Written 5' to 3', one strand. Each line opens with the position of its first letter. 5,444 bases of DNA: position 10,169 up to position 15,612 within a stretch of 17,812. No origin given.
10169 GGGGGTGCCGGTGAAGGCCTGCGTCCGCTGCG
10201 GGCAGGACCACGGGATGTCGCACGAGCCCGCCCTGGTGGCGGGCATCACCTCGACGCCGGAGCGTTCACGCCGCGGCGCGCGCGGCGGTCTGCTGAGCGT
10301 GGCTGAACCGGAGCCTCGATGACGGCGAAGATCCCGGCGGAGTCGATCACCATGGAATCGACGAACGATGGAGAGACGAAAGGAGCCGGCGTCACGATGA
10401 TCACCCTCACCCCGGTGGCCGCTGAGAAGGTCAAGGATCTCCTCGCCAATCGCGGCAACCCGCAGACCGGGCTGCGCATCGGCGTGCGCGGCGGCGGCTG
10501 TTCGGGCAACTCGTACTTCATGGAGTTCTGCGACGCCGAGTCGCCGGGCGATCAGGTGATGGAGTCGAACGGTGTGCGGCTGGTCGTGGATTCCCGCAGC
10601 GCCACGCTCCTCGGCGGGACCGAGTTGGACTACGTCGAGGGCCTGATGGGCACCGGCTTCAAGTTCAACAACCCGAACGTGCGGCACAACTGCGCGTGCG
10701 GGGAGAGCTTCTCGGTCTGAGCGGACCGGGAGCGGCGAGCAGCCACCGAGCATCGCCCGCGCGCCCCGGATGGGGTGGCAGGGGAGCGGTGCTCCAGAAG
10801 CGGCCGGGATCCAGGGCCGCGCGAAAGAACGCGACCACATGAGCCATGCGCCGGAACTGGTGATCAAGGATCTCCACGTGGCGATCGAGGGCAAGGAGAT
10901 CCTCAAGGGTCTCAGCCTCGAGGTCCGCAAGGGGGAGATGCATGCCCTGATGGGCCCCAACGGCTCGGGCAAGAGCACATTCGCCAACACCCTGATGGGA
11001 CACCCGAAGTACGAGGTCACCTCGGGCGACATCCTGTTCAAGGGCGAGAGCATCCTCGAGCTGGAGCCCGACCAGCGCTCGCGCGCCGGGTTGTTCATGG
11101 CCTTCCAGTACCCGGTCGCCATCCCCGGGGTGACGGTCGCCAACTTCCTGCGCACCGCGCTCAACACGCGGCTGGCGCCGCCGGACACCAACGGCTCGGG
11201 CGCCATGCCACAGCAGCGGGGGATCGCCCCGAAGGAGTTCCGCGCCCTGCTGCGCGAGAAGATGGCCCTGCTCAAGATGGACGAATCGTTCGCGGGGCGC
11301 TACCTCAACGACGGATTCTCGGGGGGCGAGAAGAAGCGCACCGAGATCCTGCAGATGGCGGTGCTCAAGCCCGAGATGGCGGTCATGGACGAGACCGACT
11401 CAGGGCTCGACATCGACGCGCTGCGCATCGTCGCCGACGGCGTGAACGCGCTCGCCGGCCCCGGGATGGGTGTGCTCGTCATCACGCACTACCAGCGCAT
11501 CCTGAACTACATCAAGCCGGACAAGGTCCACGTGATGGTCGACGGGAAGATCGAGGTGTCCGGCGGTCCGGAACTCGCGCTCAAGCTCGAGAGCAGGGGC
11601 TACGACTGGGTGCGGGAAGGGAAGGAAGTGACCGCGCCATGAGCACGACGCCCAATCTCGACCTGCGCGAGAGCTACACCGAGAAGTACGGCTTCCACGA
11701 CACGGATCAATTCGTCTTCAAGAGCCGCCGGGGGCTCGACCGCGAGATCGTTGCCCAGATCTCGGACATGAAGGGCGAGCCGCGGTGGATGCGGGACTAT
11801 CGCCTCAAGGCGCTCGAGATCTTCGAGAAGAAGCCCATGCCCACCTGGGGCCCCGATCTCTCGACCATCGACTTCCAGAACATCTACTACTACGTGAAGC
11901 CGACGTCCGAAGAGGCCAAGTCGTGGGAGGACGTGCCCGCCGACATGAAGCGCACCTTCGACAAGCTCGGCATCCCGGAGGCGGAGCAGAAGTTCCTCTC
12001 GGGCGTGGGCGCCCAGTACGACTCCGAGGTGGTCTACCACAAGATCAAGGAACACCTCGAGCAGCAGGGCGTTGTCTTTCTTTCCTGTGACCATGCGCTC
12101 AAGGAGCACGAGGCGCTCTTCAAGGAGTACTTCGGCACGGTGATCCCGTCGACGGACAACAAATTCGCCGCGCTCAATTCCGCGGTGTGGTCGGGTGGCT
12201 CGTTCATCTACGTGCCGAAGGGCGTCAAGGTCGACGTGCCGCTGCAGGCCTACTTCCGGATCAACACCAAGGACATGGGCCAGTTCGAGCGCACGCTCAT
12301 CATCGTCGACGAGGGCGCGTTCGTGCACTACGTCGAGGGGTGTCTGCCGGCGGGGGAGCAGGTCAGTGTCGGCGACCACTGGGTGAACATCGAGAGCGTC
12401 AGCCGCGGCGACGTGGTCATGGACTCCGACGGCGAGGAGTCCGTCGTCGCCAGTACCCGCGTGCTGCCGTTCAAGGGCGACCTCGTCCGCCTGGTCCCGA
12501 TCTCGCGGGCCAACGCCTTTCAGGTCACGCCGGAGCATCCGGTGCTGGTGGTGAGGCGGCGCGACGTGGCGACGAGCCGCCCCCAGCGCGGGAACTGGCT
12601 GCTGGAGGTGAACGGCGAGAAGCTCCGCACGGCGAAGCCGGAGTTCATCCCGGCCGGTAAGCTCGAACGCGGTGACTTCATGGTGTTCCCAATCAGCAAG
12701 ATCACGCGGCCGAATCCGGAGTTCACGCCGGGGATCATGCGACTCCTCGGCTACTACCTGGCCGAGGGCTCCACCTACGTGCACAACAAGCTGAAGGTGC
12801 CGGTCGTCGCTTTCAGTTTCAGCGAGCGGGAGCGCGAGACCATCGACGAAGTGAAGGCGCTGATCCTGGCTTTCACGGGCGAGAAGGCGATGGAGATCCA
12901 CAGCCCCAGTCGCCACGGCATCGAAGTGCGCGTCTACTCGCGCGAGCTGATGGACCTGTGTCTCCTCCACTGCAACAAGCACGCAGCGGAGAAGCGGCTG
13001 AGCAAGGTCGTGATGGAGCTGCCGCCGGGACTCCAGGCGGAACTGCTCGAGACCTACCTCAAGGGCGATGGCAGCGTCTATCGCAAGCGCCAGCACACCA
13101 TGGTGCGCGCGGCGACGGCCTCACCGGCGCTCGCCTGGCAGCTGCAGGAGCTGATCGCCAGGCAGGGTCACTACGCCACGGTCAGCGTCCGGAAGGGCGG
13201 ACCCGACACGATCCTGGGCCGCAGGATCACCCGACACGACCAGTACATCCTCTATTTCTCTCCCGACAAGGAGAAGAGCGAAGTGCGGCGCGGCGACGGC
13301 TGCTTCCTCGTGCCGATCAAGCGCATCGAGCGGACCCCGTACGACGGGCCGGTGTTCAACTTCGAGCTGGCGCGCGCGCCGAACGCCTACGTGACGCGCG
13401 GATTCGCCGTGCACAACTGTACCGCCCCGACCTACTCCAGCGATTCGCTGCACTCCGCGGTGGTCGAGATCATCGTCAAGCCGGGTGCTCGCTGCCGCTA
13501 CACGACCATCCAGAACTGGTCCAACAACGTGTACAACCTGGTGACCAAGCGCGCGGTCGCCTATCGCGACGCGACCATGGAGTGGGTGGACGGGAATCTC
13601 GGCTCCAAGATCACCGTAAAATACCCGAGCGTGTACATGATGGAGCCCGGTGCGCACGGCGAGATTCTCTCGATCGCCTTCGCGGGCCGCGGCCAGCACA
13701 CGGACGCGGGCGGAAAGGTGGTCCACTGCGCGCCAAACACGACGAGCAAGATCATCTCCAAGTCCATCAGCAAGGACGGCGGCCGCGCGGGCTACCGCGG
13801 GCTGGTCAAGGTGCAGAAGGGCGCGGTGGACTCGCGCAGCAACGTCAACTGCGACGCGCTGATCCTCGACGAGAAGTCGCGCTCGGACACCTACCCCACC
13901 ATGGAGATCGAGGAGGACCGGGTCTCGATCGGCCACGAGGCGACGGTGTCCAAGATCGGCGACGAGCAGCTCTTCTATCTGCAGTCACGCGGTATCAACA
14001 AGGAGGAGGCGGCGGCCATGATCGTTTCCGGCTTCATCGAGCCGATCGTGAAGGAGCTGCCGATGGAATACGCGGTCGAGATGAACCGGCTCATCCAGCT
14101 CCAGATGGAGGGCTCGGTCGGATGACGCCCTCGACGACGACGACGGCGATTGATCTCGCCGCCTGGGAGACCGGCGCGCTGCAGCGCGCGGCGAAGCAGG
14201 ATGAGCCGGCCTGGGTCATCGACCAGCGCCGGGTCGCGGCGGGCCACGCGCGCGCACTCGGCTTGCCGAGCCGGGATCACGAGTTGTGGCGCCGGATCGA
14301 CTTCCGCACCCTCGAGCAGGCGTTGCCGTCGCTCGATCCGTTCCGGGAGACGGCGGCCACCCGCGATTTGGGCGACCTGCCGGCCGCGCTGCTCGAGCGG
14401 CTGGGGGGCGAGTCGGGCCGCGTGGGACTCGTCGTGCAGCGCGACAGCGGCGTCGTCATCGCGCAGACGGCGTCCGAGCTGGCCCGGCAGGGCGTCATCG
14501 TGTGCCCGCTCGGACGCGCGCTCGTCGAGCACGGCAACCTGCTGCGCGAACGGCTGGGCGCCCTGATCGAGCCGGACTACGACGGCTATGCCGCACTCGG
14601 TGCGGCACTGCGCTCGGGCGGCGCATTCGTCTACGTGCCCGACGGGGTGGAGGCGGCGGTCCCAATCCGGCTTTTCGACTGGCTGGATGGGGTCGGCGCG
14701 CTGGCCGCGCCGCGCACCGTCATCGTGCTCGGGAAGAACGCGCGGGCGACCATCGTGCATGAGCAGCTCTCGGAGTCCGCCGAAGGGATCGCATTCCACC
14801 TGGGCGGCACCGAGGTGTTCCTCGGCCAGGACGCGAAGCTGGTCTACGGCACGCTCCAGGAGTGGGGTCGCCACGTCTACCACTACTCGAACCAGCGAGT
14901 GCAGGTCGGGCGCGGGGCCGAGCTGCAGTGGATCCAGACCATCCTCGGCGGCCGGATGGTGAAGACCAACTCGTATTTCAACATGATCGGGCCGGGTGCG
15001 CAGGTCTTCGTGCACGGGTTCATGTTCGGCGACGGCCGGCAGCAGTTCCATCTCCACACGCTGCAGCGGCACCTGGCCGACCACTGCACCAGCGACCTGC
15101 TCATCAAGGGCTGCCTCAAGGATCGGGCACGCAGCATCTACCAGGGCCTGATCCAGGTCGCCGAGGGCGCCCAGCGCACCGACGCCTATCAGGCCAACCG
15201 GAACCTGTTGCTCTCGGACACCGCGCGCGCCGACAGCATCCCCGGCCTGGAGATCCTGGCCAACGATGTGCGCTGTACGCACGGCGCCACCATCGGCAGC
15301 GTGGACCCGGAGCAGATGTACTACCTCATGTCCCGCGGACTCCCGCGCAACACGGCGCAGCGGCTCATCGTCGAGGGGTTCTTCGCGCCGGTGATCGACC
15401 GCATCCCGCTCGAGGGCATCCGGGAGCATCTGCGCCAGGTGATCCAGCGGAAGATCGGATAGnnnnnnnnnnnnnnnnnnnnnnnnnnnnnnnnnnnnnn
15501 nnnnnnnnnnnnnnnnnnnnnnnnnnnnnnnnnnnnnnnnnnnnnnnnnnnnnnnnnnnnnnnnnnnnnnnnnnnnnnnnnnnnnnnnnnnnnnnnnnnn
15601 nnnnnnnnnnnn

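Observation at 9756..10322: MerR-family regulator with a C-terminal Cys4 (CxxC-x10-CxxC) knuckle heads the suf operon and is translationally coupled to sufA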

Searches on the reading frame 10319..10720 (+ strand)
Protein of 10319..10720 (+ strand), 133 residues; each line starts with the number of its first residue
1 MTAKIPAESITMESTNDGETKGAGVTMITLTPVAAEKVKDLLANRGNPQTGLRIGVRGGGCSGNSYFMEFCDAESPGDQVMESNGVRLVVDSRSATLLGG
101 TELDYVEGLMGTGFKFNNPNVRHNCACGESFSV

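Call 5: search_protein_families(library=pfam, proteins=[window:10319-10720:+], max_evalue=0.01)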
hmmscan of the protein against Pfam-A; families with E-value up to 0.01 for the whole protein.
window:10319-10720:+ (133 aa): 1 family
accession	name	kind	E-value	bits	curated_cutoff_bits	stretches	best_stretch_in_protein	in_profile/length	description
PF01521.26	Fe-S_biosyn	-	3e-22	79.4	26.3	1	28-128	3-109/110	Iron-sulphur cluster biosynthesis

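Call 6: search_protein_families(library=ncbifam, proteins=[window:10319-10720:+], max_evalue=0.01)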
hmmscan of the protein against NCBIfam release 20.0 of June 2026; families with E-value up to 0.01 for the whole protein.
window:10319-10720:+ (133 aa): 10 families
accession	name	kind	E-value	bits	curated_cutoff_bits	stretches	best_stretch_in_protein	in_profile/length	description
TIGR00049.1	TIGR00049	subfamily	7.2e-36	122.6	58.8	1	28-133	1-106/106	iron-sulfur cluster assembly accessory protein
TIGR02011.1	IscA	equivalog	5.6e-35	119.8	150.6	1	28-133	1-105/105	iron-sulfur cluster assembly protein IscA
NF007049.0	PRK09502.1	equivalog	1.5e-33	115.2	181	1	28-133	3-107/107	iron-sulfur cluster assembly protein IscA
NF010147.0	PRK13623.1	equivalog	1.4e-30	105.8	117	1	26-133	8-115/115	iron-sulfur cluster insertion protein ErpA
TIGR01997.1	sufA_proteo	equivalog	3.3e-28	98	136.2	1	27-133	2-107/107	Fe-S cluster assembly scaffold SufA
NF007050.0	PRK09504.1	equivalog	1e-24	86.9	161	1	27-133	17-122/122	Fe-S cluster assembly scaffold SufA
NF038090.1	IscA_HesB_Se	subfamily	2e-09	37.7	85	1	27-128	1-100/101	IscA/HesB family protein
TIGR03341.1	YhgI_GntY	equivalog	6.4e-08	32.6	269.35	1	28-123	1-97/190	Fe-S biogenesis protein NfuA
NF008392.0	PRK11190.1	equivalog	1.6e-05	24.9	268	1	27-122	1-97/192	Fe-S biogenesis protein NfuA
TIGR01911.1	HesB_rel_seleno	subfamily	2.7e-05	24.7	66.35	1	28-116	4-91/92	HesB-like protein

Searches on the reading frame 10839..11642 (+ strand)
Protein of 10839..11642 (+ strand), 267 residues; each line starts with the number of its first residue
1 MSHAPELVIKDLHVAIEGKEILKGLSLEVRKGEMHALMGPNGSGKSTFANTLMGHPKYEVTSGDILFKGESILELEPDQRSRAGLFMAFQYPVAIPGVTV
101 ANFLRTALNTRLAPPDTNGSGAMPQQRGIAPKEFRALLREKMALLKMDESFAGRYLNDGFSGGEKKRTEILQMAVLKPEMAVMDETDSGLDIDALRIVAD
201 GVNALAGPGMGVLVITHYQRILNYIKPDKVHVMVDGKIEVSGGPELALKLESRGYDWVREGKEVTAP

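Call 5: search_protein_families(library=pfam, proteins=[window:10839-11642:+], max_evalue=0.01)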
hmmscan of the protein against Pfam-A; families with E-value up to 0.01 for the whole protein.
window:10839-11642:+ (267 aa): 7 families
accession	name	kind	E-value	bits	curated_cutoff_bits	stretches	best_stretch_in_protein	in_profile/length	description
PF00005.33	ABC_tran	-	3e-23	83.4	25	1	22-186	1-135/137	ABC transporter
PF02463.25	SMC_N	-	1.3e-06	28.5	40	0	33-52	25-44/220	RecF/RecN/SMC N terminal domain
PF13671.12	AAA_33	-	6.2e-05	23.8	27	1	34-72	1-39/143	AAA domain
PF13555.12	AAA_29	-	0.0016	18.6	27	1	27-48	17-38/61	P-loop containing region of AAA domain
PF03193.22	RsgA_GTPase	-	0.0028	18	30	1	21-60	96-134/174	RsgA GTPase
PF13304.12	AAA_21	-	0.0037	17.8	27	0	35-49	2-16/304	AAA domain, putative AbiEii toxin, Type IV TA system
PF13207.12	AAA_17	-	0.0079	16.9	27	0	38-68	1-32/136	AAA domain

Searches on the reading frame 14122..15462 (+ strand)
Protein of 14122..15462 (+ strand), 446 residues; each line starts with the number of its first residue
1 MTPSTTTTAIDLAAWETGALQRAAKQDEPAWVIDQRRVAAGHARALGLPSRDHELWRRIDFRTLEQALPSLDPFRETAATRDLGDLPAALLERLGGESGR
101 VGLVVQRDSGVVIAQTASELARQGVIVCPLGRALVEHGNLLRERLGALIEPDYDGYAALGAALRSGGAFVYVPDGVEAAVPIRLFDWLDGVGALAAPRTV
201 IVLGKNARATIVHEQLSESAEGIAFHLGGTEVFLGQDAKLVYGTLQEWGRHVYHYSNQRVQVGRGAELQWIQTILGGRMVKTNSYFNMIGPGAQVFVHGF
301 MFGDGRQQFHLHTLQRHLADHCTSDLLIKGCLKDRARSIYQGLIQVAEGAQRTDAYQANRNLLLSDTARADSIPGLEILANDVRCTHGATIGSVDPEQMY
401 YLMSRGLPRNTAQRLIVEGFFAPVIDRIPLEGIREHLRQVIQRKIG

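Call 5: search_protein_families(library=pfam, proteins=[window:14122-15462:+], max_evalue=0.01)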
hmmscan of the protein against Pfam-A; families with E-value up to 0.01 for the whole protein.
window:14122-15462:+ (446 aa): 2 families
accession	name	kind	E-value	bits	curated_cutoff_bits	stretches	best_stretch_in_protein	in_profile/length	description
PF01458.23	SUFBD_core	-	4.9e-79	265.5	27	1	193-420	8-232/232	SUF system FeS cluster assembly, SufBD core domain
PF19295.5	SufBD_N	-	2.8e-08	34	23.5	1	117-184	105-172/172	SufBD protein N-terminal region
